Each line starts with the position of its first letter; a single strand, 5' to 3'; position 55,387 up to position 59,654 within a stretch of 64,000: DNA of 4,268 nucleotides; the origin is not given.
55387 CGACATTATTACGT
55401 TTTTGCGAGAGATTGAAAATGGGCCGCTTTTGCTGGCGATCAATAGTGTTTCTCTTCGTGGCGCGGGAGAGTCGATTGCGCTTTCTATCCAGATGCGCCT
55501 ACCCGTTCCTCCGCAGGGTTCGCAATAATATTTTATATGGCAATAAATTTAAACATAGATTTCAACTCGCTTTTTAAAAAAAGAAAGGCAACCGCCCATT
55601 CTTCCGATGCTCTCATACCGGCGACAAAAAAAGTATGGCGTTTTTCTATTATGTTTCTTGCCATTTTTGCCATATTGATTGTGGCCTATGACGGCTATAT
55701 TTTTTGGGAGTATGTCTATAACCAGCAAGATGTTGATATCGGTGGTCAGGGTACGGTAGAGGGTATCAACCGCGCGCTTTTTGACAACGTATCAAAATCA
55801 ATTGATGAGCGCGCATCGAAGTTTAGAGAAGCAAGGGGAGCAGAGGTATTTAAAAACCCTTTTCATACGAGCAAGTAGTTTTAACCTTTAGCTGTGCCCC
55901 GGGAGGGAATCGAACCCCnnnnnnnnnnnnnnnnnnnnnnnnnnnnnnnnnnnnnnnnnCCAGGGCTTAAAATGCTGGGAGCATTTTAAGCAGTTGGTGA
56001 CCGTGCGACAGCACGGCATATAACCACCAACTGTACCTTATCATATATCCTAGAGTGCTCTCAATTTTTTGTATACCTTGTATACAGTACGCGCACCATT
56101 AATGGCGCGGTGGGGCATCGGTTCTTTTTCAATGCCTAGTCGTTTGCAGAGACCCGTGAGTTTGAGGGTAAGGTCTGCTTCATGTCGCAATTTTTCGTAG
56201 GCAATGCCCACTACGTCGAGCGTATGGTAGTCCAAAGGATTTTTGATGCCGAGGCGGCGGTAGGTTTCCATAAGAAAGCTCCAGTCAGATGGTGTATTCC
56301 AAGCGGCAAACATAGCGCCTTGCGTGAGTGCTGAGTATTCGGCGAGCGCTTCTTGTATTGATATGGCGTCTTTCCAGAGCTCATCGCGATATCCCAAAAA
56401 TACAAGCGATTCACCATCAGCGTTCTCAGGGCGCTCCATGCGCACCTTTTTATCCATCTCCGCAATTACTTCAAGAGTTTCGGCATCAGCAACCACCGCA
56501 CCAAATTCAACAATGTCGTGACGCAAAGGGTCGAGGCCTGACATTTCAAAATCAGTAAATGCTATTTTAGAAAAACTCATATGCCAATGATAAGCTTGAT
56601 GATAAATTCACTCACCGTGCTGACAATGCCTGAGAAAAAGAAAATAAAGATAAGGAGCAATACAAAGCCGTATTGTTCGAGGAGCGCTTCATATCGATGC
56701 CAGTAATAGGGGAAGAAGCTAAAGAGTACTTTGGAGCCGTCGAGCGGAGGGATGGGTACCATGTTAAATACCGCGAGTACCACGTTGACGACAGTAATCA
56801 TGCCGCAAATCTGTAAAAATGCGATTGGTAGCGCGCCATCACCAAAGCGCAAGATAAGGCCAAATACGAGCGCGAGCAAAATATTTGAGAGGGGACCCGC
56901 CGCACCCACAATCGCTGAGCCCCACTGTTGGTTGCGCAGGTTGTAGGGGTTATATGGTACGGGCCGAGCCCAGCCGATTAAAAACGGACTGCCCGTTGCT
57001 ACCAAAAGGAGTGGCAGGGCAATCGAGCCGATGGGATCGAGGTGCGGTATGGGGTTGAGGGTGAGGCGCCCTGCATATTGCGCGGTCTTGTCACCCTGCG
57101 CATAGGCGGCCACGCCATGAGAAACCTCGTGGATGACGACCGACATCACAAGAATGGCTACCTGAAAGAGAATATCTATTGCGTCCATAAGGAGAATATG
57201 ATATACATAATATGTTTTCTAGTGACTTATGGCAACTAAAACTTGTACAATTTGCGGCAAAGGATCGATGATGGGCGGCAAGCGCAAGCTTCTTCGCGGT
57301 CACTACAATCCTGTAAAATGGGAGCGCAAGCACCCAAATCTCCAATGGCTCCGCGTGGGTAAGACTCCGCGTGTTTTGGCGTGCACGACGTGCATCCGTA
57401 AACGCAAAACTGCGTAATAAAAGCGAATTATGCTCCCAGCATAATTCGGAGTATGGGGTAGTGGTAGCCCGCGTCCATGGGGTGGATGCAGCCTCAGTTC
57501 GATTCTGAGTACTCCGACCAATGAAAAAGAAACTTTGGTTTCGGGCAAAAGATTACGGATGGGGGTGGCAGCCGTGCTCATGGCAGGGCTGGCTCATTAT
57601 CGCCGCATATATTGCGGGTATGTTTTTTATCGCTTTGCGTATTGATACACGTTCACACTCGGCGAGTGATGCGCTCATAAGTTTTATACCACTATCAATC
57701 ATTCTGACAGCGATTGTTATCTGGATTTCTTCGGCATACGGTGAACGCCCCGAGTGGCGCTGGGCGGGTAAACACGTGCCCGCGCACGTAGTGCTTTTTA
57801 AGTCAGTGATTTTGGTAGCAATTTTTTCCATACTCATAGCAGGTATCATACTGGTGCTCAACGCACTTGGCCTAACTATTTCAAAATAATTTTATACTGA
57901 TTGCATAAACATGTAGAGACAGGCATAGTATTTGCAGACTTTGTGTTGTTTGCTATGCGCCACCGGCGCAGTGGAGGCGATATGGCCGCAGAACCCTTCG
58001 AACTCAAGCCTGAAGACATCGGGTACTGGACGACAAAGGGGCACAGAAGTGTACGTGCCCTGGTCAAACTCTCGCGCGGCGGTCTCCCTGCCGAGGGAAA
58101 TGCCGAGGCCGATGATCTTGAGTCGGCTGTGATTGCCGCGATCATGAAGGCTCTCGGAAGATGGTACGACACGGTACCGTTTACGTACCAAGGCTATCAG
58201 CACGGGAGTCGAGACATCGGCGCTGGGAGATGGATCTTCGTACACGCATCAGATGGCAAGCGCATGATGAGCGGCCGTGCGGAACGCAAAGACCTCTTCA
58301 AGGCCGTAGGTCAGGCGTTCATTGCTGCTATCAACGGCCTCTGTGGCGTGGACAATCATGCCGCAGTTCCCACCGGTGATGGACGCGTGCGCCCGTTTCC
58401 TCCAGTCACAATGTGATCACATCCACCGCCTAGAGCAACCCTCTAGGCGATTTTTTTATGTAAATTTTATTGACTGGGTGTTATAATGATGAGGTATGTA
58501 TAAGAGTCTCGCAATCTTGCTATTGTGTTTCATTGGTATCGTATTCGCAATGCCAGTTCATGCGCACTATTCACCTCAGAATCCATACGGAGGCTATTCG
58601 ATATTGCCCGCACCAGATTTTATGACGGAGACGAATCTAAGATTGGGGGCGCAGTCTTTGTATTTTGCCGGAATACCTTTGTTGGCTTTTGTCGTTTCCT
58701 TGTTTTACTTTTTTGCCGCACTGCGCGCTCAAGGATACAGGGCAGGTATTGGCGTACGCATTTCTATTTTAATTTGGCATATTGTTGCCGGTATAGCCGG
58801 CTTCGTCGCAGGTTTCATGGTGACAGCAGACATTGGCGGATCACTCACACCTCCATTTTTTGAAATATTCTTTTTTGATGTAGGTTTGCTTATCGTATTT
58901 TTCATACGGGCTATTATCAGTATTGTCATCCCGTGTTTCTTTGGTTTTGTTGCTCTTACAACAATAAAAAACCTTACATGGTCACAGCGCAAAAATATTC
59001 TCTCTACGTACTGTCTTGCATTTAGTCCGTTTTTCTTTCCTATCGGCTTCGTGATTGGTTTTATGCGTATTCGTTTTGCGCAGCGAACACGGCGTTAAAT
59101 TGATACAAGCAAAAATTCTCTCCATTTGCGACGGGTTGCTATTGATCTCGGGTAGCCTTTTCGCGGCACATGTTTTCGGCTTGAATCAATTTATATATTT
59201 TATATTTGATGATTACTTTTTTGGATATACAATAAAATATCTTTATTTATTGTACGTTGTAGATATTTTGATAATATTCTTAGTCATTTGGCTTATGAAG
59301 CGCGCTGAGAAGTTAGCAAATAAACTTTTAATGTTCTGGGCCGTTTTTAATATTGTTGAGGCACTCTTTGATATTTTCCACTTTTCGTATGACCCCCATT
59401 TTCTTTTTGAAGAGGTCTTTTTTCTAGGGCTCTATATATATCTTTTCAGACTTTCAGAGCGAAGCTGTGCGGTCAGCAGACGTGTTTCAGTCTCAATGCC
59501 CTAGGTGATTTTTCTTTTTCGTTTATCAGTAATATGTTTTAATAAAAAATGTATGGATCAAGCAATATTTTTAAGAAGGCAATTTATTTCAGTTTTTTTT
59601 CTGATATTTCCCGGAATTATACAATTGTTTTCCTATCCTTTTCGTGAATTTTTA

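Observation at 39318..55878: Type IV pilus locus: HK/RR-pilB-pilC-six prepilin-like genes (two ~940-aa PilX_N giants, one LamG-pilin)-pilMNO, with no secretin, prepilin peptidase or PilT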

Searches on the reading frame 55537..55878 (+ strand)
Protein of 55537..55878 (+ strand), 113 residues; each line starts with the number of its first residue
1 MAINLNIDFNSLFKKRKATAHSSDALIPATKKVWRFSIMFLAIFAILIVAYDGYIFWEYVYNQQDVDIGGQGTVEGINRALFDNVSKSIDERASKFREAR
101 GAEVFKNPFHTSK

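Call 6: search_protein_families(library=pfam, max_evalue=1, proteins=[window:55537-55878:+])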
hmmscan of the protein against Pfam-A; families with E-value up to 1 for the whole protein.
window:55537-55878:+ (113 aa): 0 families

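Call 74: search_protein_families(library=ncbifam, max_evalue=1, proteins=[window:55537-55878:+])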
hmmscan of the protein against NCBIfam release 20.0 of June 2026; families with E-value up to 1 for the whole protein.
window:55537-55878:+ (113 aa): 0 families

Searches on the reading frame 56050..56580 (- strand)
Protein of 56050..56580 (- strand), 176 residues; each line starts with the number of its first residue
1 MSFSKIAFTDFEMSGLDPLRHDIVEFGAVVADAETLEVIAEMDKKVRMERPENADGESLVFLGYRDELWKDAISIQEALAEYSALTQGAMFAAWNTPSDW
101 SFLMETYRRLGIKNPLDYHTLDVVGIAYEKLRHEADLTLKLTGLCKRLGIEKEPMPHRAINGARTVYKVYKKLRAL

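Call 6: search_protein_families(library=pfam, max_evalue=1, proteins=[window:56050-56580:-])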
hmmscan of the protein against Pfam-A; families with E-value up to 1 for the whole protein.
window:56050-56580:- (176 aa): 3 families
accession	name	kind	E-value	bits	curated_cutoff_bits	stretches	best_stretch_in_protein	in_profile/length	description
PF00929.31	RNase_T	-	4.9e-17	63.4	24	1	9-170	3-164/164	Exonuclease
PF13482.12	RNase_H_2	-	0.0023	18.3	22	1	8-165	2-127/165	RNase_H superfamily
PF16473.11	Rv2179c-like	-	0.026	14.7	27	1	8-125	4-142/177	3'-5' exoribonuclease Rv2179c-like domain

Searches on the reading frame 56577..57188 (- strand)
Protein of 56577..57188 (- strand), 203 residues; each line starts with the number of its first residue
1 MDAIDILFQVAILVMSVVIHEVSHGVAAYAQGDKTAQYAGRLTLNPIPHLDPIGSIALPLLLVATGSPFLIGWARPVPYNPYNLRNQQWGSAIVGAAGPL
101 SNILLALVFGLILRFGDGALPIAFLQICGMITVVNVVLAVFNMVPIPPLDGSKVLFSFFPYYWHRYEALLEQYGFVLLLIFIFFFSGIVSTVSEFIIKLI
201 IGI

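Call 6: search_protein_families(library=pfam, max_evalue=1, proteins=[window:56577-57188:-])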
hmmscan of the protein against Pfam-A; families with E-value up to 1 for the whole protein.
window:56577-57188:- (203 aa): 3 families
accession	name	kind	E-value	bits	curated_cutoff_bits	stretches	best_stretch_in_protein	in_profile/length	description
PF02163.28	Peptidase_M50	-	1e-15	58.2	27.2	3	124-180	159-220/221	Peptidase family M50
PF11255.13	DUF3054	-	0.016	16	25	1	59-137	25-104/110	Protein of unknown function (DUF3054)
PF13398.12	Peptidase_M50B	-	0.58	10.3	26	1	14-34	22-42/201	Peptidase M50B-like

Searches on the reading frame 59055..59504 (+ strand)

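Call 10: search_protein_families(library=pfam, max_evalue=0.001, proteins=[window:59055-59504:+])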
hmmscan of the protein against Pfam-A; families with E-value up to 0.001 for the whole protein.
window:59055-59504:+ (149 aa): 1 family
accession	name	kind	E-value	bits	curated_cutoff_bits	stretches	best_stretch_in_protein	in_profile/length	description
PF09852.15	DUF2079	-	0.00028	20.5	28.2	1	42-112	268-342/459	Predicted membrane protein (DUF2079)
